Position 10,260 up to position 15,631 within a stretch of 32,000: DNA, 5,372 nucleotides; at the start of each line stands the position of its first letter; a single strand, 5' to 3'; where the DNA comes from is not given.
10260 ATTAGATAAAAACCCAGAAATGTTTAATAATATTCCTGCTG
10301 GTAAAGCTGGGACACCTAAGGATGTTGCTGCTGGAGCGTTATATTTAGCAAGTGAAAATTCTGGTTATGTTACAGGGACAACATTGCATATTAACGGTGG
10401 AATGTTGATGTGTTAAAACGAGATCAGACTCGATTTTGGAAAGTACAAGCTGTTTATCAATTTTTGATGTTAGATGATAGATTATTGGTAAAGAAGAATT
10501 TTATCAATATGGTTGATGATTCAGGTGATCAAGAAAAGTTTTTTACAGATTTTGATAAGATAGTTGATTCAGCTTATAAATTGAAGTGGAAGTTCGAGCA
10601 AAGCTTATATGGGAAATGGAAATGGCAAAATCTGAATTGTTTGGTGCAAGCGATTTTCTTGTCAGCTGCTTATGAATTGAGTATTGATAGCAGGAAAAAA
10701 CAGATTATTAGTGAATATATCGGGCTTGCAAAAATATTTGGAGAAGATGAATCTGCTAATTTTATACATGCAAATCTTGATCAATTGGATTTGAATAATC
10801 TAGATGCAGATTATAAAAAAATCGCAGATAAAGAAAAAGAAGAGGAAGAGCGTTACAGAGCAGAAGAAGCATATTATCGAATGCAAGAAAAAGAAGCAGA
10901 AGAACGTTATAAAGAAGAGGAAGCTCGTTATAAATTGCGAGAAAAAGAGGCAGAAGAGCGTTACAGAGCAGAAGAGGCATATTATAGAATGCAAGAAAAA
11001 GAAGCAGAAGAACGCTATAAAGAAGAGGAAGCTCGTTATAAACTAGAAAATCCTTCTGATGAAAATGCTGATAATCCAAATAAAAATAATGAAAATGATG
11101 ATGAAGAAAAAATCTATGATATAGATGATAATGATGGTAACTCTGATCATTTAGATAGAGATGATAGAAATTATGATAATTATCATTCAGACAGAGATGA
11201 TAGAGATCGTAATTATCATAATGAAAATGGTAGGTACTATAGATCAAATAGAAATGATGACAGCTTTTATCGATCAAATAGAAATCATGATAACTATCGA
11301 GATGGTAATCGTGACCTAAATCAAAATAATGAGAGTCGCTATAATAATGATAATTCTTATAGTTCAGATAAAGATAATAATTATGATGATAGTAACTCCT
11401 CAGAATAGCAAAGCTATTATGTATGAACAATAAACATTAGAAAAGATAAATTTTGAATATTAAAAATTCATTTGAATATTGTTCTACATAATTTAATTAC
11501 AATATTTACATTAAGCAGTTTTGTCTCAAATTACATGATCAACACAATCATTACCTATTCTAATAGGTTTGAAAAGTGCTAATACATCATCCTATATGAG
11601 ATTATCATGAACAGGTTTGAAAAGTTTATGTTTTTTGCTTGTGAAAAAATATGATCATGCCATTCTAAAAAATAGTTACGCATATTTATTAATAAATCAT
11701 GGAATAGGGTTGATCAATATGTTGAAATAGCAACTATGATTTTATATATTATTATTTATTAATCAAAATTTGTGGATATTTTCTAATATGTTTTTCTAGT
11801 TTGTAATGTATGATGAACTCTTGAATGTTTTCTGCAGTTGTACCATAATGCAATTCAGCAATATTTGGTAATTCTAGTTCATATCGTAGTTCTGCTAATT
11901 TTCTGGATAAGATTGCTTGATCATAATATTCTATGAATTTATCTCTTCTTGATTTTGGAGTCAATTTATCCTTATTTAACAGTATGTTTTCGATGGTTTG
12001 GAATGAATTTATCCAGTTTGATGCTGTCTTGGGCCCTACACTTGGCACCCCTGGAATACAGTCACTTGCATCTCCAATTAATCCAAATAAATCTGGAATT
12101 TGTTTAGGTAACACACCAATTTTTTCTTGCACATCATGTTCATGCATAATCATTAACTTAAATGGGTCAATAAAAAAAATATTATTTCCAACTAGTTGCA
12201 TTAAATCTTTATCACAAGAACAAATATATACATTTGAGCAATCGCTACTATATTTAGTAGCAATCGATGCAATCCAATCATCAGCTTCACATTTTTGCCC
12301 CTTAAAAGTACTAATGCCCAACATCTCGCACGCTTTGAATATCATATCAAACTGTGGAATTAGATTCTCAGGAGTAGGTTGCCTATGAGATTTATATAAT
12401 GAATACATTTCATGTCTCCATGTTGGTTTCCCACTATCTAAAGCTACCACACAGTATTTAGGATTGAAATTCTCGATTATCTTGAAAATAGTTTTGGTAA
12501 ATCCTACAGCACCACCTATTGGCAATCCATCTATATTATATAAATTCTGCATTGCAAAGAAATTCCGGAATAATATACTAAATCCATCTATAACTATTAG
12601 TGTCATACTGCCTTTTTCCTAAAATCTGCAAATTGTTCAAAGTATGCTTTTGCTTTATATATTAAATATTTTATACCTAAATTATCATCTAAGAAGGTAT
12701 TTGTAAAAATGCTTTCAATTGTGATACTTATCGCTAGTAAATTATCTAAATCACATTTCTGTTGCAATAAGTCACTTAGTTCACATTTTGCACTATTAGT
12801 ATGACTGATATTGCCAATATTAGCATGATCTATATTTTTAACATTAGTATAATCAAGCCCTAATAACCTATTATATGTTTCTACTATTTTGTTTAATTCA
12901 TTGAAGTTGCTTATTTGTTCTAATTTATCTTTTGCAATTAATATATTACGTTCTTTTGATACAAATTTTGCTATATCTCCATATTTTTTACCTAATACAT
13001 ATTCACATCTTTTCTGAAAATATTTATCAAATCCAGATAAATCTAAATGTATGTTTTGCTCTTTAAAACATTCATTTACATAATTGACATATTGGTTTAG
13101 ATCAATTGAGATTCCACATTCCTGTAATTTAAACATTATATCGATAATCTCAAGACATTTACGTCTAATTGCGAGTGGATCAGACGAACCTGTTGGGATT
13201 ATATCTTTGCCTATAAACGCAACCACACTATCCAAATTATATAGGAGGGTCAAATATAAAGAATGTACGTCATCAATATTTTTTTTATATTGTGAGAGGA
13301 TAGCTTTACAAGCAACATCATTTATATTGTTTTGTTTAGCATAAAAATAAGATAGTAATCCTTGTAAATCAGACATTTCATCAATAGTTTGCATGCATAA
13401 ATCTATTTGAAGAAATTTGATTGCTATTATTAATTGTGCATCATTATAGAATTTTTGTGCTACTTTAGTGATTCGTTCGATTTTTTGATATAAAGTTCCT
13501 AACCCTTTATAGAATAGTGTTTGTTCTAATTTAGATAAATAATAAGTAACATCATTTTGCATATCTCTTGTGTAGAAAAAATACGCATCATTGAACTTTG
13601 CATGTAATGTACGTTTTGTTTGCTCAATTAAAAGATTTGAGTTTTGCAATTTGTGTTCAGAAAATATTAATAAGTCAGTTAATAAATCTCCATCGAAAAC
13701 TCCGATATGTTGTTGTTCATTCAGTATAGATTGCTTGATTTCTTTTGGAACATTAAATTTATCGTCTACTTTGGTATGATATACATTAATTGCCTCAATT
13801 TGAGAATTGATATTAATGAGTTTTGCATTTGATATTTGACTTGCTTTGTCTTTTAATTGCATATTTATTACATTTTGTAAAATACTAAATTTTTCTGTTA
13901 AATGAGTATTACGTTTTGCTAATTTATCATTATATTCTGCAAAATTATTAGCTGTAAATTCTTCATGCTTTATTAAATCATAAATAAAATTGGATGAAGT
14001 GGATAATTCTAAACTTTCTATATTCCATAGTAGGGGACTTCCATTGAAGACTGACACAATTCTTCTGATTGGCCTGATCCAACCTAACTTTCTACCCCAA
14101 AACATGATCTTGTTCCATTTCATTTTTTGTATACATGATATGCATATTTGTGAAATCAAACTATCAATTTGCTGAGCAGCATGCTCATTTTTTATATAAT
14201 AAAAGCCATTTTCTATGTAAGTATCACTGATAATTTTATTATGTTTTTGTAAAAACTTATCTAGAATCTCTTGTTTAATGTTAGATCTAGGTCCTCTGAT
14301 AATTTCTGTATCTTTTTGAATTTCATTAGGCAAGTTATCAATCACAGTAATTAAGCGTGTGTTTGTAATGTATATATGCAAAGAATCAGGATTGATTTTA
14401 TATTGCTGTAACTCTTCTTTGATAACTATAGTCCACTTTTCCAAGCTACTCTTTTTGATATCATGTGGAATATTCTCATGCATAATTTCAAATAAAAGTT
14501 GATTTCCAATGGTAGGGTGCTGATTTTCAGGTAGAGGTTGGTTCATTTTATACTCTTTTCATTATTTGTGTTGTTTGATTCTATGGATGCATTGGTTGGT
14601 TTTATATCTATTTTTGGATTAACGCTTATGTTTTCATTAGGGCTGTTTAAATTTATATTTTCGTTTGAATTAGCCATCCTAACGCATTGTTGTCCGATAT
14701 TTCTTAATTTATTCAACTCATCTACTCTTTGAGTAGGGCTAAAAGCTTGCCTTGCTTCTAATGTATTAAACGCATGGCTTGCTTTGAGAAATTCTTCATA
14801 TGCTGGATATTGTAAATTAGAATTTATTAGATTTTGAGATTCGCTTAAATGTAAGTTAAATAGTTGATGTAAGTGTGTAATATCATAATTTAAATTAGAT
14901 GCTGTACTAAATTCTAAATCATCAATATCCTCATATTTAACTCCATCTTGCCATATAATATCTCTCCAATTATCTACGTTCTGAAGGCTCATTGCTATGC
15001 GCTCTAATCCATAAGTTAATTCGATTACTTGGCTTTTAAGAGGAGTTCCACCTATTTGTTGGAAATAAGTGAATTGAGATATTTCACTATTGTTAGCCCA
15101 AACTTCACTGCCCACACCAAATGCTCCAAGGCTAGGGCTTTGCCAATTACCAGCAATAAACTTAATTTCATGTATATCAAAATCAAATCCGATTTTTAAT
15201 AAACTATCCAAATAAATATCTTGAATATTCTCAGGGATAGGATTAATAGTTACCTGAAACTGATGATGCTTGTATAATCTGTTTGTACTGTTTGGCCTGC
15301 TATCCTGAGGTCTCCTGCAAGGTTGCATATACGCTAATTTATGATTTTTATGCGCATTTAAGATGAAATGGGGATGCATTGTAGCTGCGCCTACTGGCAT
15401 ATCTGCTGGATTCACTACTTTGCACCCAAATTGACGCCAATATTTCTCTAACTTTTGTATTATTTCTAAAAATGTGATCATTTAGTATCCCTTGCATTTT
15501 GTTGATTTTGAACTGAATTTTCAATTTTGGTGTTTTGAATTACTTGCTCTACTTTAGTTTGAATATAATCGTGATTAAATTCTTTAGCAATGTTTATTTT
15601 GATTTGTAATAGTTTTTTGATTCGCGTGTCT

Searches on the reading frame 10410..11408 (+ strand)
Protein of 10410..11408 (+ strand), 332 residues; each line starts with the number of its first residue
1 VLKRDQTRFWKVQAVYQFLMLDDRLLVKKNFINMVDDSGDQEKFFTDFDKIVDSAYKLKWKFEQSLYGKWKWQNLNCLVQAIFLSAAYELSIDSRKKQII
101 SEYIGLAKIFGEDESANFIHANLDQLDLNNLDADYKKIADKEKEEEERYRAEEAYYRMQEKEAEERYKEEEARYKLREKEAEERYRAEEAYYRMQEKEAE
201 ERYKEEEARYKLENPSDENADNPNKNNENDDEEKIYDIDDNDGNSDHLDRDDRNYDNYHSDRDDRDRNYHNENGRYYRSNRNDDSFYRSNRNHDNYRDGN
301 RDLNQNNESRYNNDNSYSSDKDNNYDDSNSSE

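Call 6: search_protein_families(library=pfam, proteins=[window:10410-11408:+], max_evalue=0.01)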
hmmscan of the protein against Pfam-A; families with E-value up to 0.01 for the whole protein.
window:10410-11408:+ (332 aa): 1 family
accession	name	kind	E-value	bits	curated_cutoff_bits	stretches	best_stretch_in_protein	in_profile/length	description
PF01029.23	NusB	-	7.3e-09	36.5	23.1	1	8-125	4-130/133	NusB family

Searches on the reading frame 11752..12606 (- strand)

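Call 6: search_protein_families(library=pfam, proteins=[window:11752-12606:-], max_evalue=0.01)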
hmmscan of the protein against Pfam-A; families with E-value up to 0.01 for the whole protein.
window:11752-12606:- (284 aa): 2 families
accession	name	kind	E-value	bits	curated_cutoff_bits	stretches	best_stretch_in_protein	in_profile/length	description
PF02739.22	5_3_exonuc_N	-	7.2e-47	159.6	34.3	1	2-164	1-164/164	5'-3' exonuclease, N-terminal resolvase-like domain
PF01367.25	5_3_exonuc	-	1.7e-25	89.8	40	1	166-254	2-91/97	5'-3' exonuclease, C-terminal SAM fold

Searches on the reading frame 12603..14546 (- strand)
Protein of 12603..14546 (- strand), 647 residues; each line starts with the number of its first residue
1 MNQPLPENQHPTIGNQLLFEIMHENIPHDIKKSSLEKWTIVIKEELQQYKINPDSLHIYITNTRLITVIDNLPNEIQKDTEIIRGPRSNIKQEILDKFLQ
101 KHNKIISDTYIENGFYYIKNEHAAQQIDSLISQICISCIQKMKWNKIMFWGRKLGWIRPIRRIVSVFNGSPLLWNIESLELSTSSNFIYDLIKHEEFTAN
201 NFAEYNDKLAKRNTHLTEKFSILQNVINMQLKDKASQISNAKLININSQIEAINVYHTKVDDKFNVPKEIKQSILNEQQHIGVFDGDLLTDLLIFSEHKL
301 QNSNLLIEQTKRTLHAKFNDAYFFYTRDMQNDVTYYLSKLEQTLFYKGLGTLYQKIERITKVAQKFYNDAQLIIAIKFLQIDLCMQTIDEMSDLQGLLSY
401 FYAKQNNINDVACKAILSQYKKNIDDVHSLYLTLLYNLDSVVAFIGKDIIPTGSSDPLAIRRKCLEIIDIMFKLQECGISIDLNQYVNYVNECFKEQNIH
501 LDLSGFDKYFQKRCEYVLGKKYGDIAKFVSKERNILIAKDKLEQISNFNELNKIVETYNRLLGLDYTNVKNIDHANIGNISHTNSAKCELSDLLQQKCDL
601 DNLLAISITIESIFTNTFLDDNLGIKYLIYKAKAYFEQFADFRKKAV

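Call 5: search_protein_families(library=pfam, proteins=[window:12603-14546:-], max_evalue=0.01)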
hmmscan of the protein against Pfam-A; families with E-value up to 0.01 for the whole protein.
window:12603-14546:- (647 aa): 2 families
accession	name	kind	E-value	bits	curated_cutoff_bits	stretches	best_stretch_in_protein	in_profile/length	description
PF02092.22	tRNA_synt_2f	-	3.6e-76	257.6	29.2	1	17-521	1-524/536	Glycyl-tRNA synthetase beta subunit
PF21133.2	CAA_C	-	0.0093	16.1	22.2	0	25-133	14-118/144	CCA-adding enzyme, C-terminal domain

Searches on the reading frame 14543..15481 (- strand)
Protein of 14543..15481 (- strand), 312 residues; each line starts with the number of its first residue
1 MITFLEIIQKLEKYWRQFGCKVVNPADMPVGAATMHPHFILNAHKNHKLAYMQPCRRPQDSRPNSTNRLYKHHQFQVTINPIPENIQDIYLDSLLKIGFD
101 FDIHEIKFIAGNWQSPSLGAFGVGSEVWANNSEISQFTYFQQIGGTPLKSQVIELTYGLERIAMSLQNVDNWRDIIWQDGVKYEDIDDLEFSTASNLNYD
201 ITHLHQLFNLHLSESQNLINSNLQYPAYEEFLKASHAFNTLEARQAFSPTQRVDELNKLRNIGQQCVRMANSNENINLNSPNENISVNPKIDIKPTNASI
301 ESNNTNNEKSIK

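Call 5: search_protein_families(library=pfam, proteins=[window:14543-15481:-], max_evalue=0.01)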
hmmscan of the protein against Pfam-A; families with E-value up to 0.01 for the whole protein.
window:14543-15481:- (312 aa): 1 family
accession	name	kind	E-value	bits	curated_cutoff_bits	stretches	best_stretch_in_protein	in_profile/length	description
PF02091.20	tRNA-synt_2e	-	3.9e-90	302.3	27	1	4-268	1-271/278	Glycyl-tRNA synthetase alpha subunit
